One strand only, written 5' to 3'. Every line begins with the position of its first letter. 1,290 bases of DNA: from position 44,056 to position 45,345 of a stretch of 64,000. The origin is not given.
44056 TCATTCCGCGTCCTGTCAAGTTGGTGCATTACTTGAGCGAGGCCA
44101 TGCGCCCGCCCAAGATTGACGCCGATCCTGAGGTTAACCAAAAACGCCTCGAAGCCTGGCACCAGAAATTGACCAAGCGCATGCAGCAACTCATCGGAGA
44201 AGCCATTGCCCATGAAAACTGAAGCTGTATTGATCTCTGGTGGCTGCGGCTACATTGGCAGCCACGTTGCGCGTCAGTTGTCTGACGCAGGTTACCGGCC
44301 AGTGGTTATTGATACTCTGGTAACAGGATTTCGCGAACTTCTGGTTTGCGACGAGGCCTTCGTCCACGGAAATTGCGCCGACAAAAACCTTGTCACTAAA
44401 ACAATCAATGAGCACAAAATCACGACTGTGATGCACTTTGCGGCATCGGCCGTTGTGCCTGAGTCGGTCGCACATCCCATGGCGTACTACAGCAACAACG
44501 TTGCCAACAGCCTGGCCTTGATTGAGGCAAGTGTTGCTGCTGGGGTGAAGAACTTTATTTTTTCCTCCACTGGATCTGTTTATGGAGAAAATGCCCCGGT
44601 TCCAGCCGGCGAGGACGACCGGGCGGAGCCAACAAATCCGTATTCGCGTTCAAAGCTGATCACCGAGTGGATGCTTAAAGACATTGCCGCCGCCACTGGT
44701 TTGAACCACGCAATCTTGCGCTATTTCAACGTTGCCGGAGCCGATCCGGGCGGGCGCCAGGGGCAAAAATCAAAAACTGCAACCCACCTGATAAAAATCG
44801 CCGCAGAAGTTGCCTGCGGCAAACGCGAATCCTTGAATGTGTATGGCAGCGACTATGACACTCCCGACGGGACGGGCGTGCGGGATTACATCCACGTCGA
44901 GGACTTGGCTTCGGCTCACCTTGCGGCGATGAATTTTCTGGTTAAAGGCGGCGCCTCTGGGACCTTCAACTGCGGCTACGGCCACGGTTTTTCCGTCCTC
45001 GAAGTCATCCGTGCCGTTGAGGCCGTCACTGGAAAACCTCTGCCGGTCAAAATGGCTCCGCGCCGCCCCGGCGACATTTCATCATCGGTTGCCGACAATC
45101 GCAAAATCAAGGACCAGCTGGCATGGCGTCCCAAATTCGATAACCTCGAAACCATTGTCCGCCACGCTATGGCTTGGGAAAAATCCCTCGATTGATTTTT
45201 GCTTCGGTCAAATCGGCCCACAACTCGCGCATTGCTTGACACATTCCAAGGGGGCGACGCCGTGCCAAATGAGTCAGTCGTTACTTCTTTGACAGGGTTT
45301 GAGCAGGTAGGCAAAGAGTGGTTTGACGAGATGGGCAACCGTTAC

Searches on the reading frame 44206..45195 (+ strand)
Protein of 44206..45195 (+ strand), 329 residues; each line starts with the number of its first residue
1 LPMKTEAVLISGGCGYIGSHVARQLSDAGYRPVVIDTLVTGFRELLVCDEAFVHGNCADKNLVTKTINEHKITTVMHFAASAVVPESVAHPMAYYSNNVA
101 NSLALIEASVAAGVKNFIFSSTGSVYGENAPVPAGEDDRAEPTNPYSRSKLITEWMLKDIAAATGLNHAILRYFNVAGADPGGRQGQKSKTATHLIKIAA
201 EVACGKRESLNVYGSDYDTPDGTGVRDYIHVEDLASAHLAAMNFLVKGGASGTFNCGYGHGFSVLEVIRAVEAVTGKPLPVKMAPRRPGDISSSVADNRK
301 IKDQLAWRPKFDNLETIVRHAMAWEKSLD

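Call 11: search_protein_families(library=pfam, proteins=[window:44206-45195:+], max_evalue=0.001)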
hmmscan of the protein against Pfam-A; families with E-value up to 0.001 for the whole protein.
window:44206-45195:+ (329 aa): 8 families
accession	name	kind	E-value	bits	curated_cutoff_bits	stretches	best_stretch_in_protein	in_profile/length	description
PF01370.27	Epimerase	-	3.5e-54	184.2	20.9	1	8-257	1-240/240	NAD dependent epimerase/dehydratase family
PF16363.11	GDP_Man_Dehyd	-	1.4e-49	169.8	27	1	9-313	1-325/332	GDP-mannose 4,6 dehydratase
PF02719.21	Polysacc_synt_2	-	5.7e-13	49.1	20.2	1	8-179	1-174/293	Polysaccharide biosynthesis protein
PF04321.23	RmlD_sub_bind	-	1.4e-12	47.8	27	1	8-178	3-153/287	RmlD substrate binding domain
PF01073.25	3Beta_HSD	-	2.7e-11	43.5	22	1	9-159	1-159/280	3-beta hydroxysteroid dehydrogenase/isomerase family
PF05368.20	NmrA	-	2.3e-07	31.1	27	1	5-124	2-109/298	NmrA-like family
PF07993.18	NAD_binding_4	-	4.6e-05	23.1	20.1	1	53-199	66-229/258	Male sterility protein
PF13460.12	NAD_binding_10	-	6.9e-05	23.2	27.2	1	12-180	1-150/184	NAD(P)H-binding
